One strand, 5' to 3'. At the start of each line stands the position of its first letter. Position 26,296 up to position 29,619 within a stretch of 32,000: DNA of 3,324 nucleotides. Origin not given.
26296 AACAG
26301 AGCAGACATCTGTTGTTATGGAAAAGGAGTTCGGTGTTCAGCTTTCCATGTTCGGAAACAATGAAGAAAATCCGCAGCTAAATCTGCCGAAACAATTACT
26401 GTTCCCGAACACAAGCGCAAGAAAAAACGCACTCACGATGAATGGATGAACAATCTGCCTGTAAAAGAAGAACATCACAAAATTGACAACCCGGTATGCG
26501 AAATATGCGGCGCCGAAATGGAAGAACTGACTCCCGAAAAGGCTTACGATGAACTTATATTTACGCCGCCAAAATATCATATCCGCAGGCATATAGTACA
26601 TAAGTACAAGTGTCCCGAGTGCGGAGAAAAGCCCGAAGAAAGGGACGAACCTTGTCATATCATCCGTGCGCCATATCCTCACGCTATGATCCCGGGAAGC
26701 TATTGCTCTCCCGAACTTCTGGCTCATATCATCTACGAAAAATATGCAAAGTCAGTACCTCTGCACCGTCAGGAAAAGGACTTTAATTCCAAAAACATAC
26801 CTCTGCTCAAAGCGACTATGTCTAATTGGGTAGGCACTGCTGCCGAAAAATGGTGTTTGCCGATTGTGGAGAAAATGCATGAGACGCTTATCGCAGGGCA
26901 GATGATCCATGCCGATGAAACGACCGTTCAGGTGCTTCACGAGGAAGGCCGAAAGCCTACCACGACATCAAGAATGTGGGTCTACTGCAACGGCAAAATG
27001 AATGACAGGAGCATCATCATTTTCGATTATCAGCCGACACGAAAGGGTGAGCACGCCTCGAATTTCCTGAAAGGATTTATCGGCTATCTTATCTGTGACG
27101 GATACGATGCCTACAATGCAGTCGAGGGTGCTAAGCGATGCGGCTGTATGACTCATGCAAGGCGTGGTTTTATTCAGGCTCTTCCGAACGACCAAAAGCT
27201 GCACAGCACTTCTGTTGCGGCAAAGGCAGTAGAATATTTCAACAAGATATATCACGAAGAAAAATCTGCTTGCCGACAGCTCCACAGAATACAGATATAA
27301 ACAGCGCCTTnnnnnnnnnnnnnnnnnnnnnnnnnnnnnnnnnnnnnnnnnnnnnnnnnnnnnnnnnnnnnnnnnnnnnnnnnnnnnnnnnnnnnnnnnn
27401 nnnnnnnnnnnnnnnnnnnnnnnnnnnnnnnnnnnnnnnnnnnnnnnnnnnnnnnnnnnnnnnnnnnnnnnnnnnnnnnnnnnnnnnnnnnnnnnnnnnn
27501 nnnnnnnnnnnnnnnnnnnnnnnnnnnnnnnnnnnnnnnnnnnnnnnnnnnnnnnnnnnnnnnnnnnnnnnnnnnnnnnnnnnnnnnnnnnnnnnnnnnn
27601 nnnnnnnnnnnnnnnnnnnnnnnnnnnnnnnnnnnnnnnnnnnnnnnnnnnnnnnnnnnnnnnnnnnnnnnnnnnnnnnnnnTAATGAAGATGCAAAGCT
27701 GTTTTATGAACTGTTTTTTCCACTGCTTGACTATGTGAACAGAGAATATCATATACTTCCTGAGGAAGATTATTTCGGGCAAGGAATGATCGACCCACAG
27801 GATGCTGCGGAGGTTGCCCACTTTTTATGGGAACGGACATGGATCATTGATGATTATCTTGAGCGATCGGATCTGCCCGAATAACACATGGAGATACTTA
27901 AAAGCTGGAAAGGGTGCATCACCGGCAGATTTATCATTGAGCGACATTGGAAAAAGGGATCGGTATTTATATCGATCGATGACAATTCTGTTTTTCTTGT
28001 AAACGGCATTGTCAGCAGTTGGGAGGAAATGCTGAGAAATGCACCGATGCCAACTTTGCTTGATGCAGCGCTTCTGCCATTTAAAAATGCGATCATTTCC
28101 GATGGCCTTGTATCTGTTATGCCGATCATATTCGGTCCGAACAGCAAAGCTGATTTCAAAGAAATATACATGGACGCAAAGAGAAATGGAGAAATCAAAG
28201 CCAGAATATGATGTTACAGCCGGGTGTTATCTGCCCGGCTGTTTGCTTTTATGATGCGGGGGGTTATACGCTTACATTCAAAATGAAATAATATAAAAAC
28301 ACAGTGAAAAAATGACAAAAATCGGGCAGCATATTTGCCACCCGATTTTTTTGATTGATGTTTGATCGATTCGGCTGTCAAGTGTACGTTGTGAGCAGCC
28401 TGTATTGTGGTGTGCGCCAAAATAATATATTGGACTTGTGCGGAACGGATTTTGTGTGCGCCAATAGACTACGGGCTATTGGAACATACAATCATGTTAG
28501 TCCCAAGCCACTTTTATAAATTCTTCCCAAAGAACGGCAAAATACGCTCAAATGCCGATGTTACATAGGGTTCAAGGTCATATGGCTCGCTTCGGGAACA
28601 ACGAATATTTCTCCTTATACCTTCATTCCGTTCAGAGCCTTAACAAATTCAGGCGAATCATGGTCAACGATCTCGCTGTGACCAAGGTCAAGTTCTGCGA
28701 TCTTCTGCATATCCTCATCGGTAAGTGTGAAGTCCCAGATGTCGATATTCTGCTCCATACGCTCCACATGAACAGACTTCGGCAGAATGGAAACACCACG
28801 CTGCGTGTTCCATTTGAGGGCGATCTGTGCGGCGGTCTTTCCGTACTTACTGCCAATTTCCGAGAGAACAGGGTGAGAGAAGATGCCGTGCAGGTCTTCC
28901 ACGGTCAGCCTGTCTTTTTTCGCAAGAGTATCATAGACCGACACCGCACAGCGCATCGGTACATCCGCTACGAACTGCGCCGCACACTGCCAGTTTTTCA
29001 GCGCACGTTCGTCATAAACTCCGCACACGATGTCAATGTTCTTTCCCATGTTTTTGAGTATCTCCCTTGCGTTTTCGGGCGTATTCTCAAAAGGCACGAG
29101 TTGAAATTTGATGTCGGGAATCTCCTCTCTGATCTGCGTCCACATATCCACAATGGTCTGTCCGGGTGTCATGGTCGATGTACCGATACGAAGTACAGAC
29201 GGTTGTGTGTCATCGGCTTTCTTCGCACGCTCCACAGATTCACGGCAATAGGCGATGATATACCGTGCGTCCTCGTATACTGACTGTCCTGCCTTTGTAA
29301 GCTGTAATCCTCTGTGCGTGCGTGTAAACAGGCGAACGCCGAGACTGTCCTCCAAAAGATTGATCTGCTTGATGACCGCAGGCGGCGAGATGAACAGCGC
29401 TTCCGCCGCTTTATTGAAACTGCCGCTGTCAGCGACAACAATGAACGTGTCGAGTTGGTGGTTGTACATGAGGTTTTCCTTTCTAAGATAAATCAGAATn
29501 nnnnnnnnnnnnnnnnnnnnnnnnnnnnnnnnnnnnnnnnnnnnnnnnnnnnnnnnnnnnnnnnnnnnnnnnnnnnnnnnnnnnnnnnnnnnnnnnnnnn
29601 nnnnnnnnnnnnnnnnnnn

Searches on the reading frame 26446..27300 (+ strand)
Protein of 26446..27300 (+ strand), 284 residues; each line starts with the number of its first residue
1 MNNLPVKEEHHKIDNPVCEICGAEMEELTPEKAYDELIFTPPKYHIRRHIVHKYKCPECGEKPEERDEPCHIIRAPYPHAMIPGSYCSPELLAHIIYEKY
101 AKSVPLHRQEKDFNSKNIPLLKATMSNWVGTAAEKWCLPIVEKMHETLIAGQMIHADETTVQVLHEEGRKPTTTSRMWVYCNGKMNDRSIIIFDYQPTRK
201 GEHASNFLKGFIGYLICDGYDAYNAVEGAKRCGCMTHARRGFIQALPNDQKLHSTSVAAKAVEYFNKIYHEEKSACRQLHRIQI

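Call 9: search_protein_families(library=pfam, proteins=[window:26446-27300:+], max_evalue=0.001)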
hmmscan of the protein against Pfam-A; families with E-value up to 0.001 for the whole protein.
window:26446-27300:+ (284 aa): 3 families
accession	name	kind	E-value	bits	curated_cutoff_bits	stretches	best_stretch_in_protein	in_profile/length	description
PF03050.20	DDE_Tnp_IS66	-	1.2e-56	192.7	23.1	1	85-276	2-190/284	Transposase IS66 family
PF13005.12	zf-IS66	-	9.4e-08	32.8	27.3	1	17-60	3-46/46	zinc-finger binding domain of transposase IS66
PF13248.11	Zn_ribbon_3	-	0.00063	19.6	27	0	53-70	2-19/26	zinc-ribbon domain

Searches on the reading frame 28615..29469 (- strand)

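Call 9: search_protein_families(library=pfam, proteins=[window:28615-29469:-], max_evalue=0.001)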
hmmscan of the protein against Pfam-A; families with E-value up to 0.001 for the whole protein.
window:28615-29469:- (284 aa): 2 families
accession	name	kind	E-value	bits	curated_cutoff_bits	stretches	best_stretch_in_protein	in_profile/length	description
PF00126.33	HTH_1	-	1.3e-22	80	26.6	1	4-62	2-60/60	Bacterial regulatory helix-turn-helix protein, lysR family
PF00248.27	Aldo_ket_red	-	4.5e-10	39.5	24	1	201-260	228-289/291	Aldo/keto reductase family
